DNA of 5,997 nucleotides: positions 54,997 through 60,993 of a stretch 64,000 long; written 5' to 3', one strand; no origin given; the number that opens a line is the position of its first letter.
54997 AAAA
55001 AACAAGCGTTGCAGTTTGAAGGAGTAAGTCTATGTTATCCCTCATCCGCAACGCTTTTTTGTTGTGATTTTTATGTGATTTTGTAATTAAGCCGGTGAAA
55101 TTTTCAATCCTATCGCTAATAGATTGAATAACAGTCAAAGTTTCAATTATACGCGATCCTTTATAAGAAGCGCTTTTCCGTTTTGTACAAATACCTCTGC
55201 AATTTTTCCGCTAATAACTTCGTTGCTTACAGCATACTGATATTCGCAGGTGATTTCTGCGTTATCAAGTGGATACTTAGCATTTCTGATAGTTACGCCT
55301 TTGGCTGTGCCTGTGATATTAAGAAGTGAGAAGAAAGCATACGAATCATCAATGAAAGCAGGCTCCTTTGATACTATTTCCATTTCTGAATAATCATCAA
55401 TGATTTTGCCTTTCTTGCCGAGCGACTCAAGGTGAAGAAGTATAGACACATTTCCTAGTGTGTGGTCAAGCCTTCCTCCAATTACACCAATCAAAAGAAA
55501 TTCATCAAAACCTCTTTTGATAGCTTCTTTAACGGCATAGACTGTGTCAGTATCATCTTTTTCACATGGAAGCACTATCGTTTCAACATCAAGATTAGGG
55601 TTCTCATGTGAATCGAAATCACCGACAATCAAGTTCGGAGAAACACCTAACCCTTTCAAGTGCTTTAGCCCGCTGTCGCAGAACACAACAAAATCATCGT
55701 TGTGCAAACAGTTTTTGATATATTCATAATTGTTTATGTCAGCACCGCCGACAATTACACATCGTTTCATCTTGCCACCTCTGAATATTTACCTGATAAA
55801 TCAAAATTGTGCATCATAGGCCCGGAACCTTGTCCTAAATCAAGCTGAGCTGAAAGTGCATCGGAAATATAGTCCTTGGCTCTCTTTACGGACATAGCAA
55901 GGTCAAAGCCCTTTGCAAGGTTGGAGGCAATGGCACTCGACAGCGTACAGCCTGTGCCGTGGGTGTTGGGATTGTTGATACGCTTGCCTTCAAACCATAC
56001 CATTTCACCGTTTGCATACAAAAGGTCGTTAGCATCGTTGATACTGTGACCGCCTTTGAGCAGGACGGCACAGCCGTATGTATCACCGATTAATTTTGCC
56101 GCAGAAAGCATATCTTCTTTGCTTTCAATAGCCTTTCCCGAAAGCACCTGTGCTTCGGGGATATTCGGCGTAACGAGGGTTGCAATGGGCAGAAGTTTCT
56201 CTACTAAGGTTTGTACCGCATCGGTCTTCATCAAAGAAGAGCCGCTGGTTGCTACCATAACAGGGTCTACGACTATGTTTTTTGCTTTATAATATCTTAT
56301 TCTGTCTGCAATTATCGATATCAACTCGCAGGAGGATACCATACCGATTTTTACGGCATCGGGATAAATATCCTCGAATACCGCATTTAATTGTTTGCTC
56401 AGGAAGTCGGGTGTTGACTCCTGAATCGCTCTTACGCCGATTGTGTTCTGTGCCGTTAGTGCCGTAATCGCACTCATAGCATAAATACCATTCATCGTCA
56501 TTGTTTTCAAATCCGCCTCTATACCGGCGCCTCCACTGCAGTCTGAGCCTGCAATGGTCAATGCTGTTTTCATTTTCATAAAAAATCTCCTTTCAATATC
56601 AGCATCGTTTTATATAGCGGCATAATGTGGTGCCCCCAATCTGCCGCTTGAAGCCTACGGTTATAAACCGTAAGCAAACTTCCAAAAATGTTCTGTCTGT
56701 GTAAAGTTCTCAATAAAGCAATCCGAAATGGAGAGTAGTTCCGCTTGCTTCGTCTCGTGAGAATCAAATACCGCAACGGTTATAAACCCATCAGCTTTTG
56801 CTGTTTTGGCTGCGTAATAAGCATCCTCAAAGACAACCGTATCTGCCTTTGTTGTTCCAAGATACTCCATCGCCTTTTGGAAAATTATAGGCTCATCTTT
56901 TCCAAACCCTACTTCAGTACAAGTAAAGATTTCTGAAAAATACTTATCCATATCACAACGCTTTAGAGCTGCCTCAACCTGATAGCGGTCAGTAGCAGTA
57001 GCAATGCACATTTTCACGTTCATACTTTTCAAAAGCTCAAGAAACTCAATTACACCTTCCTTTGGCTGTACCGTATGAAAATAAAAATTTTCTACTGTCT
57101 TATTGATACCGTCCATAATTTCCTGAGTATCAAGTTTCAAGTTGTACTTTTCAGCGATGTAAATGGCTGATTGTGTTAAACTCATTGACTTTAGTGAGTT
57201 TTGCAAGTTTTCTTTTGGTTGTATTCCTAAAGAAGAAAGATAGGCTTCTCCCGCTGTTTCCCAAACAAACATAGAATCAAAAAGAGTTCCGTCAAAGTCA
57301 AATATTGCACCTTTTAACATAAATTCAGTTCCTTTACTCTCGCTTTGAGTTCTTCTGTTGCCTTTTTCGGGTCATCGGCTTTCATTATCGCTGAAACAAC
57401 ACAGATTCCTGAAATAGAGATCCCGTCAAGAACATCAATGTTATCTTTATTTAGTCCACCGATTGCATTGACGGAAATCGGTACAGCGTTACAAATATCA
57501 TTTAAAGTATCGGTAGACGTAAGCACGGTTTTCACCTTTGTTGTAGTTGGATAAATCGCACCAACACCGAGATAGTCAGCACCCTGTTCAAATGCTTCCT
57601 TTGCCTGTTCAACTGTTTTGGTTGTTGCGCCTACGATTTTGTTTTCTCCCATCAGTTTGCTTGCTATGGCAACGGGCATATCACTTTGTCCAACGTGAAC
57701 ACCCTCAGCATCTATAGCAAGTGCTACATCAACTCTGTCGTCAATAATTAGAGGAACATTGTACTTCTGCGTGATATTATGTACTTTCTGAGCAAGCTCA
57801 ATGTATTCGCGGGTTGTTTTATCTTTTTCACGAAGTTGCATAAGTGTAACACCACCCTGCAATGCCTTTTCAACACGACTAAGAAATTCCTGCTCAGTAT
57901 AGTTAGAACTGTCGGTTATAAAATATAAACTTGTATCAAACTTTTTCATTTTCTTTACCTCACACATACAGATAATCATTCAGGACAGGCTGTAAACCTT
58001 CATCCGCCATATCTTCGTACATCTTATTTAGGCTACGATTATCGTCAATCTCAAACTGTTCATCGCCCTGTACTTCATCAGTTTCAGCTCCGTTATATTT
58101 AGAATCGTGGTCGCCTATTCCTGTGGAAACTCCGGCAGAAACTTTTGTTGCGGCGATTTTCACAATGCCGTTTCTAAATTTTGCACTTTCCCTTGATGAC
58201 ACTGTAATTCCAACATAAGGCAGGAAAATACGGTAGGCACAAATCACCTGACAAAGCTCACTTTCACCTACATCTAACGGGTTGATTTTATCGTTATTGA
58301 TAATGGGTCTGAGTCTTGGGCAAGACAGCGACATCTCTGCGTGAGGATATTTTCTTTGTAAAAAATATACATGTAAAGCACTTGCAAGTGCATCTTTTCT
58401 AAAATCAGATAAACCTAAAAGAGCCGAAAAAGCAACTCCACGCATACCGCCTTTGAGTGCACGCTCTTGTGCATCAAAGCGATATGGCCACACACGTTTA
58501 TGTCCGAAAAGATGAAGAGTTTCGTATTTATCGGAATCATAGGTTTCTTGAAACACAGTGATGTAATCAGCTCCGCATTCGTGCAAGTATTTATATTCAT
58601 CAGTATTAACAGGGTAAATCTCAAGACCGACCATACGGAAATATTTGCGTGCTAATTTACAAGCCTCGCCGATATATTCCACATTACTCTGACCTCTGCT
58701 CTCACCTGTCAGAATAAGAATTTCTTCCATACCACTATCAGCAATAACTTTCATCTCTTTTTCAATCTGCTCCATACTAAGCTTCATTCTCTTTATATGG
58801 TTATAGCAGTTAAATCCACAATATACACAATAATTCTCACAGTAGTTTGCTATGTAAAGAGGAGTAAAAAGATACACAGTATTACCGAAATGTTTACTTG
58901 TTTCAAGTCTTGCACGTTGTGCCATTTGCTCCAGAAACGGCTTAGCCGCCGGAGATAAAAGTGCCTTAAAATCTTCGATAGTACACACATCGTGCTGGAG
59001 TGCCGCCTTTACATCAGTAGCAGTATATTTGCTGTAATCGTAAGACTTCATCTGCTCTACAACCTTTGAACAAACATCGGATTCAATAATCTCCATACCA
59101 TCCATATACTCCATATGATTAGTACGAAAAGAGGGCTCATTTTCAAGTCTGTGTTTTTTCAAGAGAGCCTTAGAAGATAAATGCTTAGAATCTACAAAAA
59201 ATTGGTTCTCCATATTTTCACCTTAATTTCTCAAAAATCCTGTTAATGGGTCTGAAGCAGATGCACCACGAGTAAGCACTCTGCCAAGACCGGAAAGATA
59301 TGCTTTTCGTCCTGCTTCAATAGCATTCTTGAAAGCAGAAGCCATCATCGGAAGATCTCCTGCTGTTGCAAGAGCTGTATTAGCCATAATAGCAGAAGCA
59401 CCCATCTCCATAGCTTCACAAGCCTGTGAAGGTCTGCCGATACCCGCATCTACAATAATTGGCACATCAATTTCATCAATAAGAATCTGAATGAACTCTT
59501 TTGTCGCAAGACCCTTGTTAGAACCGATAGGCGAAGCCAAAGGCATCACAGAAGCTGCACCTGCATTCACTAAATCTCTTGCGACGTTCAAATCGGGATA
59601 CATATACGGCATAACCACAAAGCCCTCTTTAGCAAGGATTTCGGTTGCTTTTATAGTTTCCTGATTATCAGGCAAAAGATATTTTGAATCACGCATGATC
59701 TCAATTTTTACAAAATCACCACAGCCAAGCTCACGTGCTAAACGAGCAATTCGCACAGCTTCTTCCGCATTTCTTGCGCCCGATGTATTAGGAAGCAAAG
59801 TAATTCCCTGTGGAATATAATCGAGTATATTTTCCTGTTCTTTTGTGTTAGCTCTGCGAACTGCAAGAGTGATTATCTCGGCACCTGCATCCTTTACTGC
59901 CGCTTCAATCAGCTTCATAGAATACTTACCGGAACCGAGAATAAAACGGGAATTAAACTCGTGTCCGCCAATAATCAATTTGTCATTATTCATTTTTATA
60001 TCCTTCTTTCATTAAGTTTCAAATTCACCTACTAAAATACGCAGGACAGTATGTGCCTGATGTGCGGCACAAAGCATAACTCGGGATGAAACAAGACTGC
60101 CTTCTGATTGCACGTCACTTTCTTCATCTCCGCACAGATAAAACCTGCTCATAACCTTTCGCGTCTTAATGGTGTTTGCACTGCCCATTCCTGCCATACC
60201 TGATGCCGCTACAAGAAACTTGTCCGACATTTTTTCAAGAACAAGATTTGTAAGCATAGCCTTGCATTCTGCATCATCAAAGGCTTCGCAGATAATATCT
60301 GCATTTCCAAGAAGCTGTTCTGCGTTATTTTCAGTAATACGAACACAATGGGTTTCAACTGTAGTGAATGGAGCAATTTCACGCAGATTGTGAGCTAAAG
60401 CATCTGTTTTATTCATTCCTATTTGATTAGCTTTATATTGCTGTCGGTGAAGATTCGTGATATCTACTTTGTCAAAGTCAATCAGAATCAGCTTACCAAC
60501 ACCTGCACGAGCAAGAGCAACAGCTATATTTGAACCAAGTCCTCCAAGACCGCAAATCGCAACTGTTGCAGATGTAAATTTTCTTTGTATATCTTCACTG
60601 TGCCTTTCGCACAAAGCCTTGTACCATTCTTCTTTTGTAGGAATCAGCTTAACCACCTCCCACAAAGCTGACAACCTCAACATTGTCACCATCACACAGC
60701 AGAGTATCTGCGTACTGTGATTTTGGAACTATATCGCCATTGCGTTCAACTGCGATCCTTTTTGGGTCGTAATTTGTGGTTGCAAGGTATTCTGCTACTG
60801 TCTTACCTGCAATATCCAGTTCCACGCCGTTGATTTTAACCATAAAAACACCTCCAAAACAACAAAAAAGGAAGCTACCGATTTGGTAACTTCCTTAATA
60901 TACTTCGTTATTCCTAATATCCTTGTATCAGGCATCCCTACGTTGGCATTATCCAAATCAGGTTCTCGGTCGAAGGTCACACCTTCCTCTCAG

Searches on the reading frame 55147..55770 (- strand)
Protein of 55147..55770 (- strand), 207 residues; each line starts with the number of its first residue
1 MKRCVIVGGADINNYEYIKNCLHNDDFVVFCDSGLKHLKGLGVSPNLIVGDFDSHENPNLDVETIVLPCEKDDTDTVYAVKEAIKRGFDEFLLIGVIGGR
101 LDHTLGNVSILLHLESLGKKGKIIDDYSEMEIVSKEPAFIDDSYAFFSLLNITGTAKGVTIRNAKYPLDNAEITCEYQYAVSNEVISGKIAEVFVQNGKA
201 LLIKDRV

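Call 8: search_protein_families(library=ncbifam, proteins=[window:55147-55770:-], max_evalue=0.00001)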
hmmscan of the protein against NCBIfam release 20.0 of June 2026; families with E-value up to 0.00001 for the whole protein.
window:55147-55770:- (207 aa): 1 family
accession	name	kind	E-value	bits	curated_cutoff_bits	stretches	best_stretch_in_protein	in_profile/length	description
TIGR01378.1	thi_PPkinase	equivalog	1.9e-42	145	76.4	1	5-203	2-206/206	thiamine diphosphokinase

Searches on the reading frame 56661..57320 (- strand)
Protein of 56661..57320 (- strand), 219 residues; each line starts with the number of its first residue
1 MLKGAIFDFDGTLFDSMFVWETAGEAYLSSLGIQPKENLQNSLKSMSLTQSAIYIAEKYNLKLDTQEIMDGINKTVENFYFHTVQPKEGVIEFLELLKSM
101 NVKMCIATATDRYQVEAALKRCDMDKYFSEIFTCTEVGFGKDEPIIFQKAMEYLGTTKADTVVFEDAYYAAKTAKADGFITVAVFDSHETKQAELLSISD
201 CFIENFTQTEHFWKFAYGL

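Call 8: search_protein_families(library=ncbifam, proteins=[window:56661-57320:-], max_evalue=0.00001)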
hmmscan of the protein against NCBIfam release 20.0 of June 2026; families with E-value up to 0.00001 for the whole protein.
window:56661-57320:- (219 aa): 26 families (the best 25 are shown)
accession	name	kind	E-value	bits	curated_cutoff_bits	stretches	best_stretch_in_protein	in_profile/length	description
TIGR02009.1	PGMB-YQAB-SF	subfamily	4.8e-20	72.5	153.35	1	3-184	2-186/186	beta-phosphoglucomutase family hydrolase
NF008087.0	PRK10826.1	equivalog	3.2e-19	69.4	191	1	2-207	7-213/222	hexitol phosphatase HxpB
NF046057.1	bifunc_MtlD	equivalog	1.6e-18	66.5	800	1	2-193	7-200/683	bifunctional mannitol-1-phosphate dehydrogenase/phosphatase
TIGR01990.1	bPGM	equivalog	1.2e-17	64.5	189.4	1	2-184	1-186/187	beta-phosphoglucomutase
NF008000.0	PRK10725.1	equivalog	1.5e-15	57.8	215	1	3-184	6-185/188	fructose-1-phosphate/6-phosphogluconate phosphatase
TIGR02253.1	CTE7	subfamily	2.8e-15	56.7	169.75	1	1-196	1-207/221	TIGR02253 family HAD-type hydrolase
NF008610.0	PRK11587.1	equivalog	2.5e-11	43.3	282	1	3-195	4-192/219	sugar phosphatase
NF053653.1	InDiPhoBT2121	equivalog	2.8e-11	43.4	245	1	3-185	2-187/216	inorganic diphosphatase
NF009804.0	PRK13288.1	equivalog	3.3e-11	43.1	218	1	3-185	4-182/215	pyrophosphatase PpaX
TIGR01509.1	HAD-SF-IA-v3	subfamily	3.5e-11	43.5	29.4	1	66-184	44-154/154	HAD-IA family hydrolase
NF007854.0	PRK10563.1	equivalog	5.9e-11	42.4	211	1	4-186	6-186/221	6-phosphogluconate phosphatase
NF009695.0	PRK13222.1-2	equivalog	3.5e-09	36.5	225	1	5-184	9-193/226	phosphoglycolate phosphatase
TIGR02254.1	YjjG_YfnB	equivalog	5e-09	36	159.9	1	56-178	72-190/223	YjjG family noncanonical pyrimidine nucleotidase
TIGR01454.1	AHBA_synth_RP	hypoth_equivalog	6.4e-09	35.7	246.65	1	81-198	71-187/205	AHBA synthesis associated protein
TIGR01993.1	Pyr-5-nucltdase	equivalog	6.9e-09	35.7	142.9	1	89-183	85-182/183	pyrimidine 5'-nucleotidase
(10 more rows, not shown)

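Call 17: search_protein_families(library=pfam, proteins=[window:56661-57320:-], max_evalue=0.001)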
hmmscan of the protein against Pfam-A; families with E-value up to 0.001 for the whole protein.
window:56661-57320:- (219 aa): 3 families
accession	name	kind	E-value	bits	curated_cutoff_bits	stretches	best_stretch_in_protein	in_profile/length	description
PF13419.12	HAD_2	-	1.2e-25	91.2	23.8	1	6-184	2-178/178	Haloacid dehalogenase-like hydrolase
PF00702.32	Hydrolase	-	7.1e-23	82.4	26.4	1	3-176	2-189/191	haloacid dehalogenase-like hydrolase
PF12710.13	HAD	-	3.8e-05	24.6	27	1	5-130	1-130/189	haloacid dehalogenase-like hydrolase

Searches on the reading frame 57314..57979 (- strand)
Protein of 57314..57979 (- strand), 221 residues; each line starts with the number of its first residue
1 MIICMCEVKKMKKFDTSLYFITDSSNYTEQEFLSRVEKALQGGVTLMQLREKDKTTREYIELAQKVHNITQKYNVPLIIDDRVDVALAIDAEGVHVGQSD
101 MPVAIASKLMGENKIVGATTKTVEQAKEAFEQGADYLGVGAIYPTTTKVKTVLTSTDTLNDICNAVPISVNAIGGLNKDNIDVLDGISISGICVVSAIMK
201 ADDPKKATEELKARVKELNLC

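Call 8: search_protein_families(library=ncbifam, proteins=[window:57314-57979:-], max_evalue=0.00001)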
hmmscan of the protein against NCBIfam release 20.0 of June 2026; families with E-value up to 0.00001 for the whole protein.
window:57314-57979:- (221 aa): 13 families
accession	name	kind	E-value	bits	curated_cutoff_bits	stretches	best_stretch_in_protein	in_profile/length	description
TIGR00693.1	thiE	equivalog_domain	1.1e-67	227.2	145.1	1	17-211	1-197/197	thiamine phosphate synthase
NF002727.0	PRK02615.1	equivalog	2e-63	214.3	335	1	12-217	145-346/349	thiamine phosphate synthase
NF000736.0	PRK00043.2-3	equivalog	3e-40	137.8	227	1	17-212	3-202/207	thiamine phosphate synthase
NF007070.0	PRK09517.1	equivalog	4e-34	118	761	1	15-213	3-212/755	multifunctional thiamine-phosphate pyrophosphorylase/synthase/phosphomethylpyrimidine kinase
NF000740.0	PRK00043.3-4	equivalog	2.6e-32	112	202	1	12-213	3-212/218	thiamine phosphate synthase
NF005819.0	PRK07695.1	equivalog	2.2e-31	109.1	251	1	17-217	3-199/205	thiazole tautomerase TenI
NF000741.0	PRK00043.3-5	equivalog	3.7e-28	98.7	350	1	14-208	6-207/217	thiamine phosphate synthase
NF006530.0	PRK08999.1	equivalog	2.5e-23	82.6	245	1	18-199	133-313/315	Nudix family hydrolase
NF002904.0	PRK03512.1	equivalog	2.8e-22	79.2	231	1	33-214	22-205/211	thiamine phosphate synthase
NF000734.0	PRK00043.1-5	equivalog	3.7e-18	65.9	252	1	35-211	15-193/201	thiamine phosphate synthase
NF000738.0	PRK00043.3-1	equivalog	6.5e-18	65.2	445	1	13-214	5-214/221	thiamine phosphate synthase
NF008933.0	PRK12290.1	equivalog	2.8e-16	59.4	516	1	34-210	221-407/438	thiamine phosphate synthase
NF005080.0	PRK06512.1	equivalog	1.7e-08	34.5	218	1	28-141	24-139/222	thiamine phosphate synthase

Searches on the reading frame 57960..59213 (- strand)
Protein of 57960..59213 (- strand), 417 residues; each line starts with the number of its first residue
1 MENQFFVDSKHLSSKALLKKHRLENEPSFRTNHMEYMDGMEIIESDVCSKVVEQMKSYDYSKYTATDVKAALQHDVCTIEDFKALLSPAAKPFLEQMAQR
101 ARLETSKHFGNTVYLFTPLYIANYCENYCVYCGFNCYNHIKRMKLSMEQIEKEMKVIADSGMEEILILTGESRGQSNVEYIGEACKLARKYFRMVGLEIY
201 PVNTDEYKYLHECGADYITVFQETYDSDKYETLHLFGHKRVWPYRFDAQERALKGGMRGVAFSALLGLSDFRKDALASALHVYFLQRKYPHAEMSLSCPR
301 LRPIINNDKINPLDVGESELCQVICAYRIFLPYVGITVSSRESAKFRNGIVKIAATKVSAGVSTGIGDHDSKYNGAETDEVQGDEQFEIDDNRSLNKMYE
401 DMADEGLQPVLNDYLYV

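Call 8: search_protein_families(library=ncbifam, proteins=[window:57960-59213:-], max_evalue=0.00001)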
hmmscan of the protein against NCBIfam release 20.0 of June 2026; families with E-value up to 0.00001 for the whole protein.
window:57960-59213:- (417 aa): 7 families
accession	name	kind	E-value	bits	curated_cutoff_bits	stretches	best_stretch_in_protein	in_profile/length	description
TIGR02351.2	thiH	equivalog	7e-153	509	380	1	52-414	18-363/364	2-iminoacetate synthase ThiH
TIGR03955.1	rSAM_HydG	equivalog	7.7e-53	179.6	312.15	1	71-409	41-381/470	[FeFe] hydrogenase H-cluster radical SAM maturase HydG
TIGR03910.1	pyrrolys_PylB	equivalog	6.3e-21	74.6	348.2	1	74-235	15-182/347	methylornithine synthase PylB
TIGR03956.1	rSAM_HydE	equivalog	1.6e-16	60.5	254.6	1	75-234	9-170/340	[FeFe] hydrogenase H-cluster radical SAM maturase HydE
TIGR04158.1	rSAM_MIA_synth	equivalog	1e-11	44.3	400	1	113-393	58-345/368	3-methyl-2-indolic acid synthase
NF004884.0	PRK06245.1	equivalog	5.6e-08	32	209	1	120-178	20-77/340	7,8-didemethyl-8-hydroxy-5-deazariboflavin synthase subunit CofG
TIGR02668.1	moaA_archaeal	equivalog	7.1e-06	25.2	325.25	0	120-234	15-128/303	GTP 3',8-cyclase MoaA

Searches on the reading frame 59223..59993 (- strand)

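Call 8: search_protein_families(library=ncbifam, proteins=[window:59223-59993:-], max_evalue=0.00001)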
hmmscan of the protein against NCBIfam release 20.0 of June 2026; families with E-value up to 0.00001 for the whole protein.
window:59223-59993:- (256 aa): 0 families

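Call 17: search_protein_families(library=pfam, proteins=[window:59223-59993:-], max_evalue=0.001)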
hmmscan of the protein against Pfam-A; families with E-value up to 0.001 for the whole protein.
window:59223-59993:- (256 aa): 2 families
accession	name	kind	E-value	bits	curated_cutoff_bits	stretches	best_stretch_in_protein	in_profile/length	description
PF05690.20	ThiG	-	5.3e-101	337.6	23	1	8-248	2-246/247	Thiazole biosynthesis protein ThiG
PF00977.27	His_biosynth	-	0.00033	20.6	23.6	0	163-214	60-111/228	Histidine biosynthesis protein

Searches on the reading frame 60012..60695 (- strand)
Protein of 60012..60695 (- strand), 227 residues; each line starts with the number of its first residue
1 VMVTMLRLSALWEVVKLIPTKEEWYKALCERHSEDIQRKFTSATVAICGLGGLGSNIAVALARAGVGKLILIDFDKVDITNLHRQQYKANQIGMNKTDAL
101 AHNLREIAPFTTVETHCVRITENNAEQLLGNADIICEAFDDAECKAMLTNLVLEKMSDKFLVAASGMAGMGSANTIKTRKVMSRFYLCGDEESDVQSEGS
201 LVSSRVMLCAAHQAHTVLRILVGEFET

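Call 8: search_protein_families(library=ncbifam, proteins=[window:60012-60695:-], max_evalue=0.00001)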
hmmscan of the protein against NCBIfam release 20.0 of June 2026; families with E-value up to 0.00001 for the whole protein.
window:60012-60695:- (227 aa): 21 families
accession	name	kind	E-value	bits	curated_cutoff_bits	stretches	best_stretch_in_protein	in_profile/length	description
NF006395.0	PRK08644.1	equivalog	6.8e-82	274.3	159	1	18-225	6-213/215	sulfur carrier protein ThiS adenylyltransferase ThiF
TIGR02354.1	thiF_fam2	equivalog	1.5e-81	273.1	152.2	1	23-221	2-200/200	thiamine biosynthesis protein ThiF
TIGR02356.1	adenyl_thiF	equivalog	2.4e-29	102.2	275.25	1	32-220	11-202/203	thiazole biosynthesis adenylyltransferase ThiF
NF004281.0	PRK05690.1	subfamily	2.4e-25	89.2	266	1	35-177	25-168/250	molybdopterin-synthase adenylyltransferase MoeB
NF004111.0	PRK05600.1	equivalog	8.3e-24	84.4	437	1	36-149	35-149/371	ThiF family adenylyltransferase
NF006444.0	PRK08762.1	equivalog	1.1e-23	83.6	449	1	33-150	138-256/387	molybdopterin-synthase adenylyltransferase MoeB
TIGR02355.1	moeB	equivalog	8.5e-22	77.7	376.55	1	35-175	17-158/240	molybdopterin-synthase adenylyltransferase MoeB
NF009123.0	PRK12475.1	subfamily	7.8e-21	74.7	510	1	33-227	15-212/338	MoeB/ThiF family adenylyltransferase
NF006077.0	PRK08223.1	equivalog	6e-20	71.4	266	1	34-183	20-169/296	hypothetical protein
NF047750.1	SAMPActivE1UbaA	equivalog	6e-19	68.4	450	1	36-149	26-140/270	SAMP-activating enzyme E1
NF005902.0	PRK07878.1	equivalog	9.1e-19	67.6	647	1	35-147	35-148/392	adenylyltransferase/sulfurtransferase MoeZ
NF006204.0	PRK08328.1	equivalog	9.9e-19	67.8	339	1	34-170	19-157/231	hypothetical protein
NF005646.0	PRK07411.1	equivalog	1e-18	67.6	633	1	35-146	31-143/390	molybdopterin-synthase adenylyltransferase MoeB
NF011696.0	PRK15116.1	equivalog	3.2e-18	66.4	304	1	34-152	22-142/268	tRNA cyclic N6-threonylcarbamoyladenosine(37) synthase TcdA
NF058523.1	6A-MBL_cap2_3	equivalog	7.7e-18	64.4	320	1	27-135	285-395/665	anti-phage 6A-MBL system cap2_3 protein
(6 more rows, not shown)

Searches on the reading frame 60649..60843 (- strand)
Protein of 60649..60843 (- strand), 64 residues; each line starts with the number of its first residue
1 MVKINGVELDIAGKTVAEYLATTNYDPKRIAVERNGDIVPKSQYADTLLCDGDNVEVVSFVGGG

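Call 8: search_protein_families(library=ncbifam, proteins=[window:60649-60843:-], max_evalue=0.00001)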
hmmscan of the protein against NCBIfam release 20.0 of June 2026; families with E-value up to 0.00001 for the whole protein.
window:60649-60843:- (64 aa): 1 family
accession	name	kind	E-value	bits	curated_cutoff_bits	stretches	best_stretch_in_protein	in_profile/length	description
TIGR01683.1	thiS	equivalog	1.9e-22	79.3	37.45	1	2-64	1-64/64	sulfur carrier protein ThiS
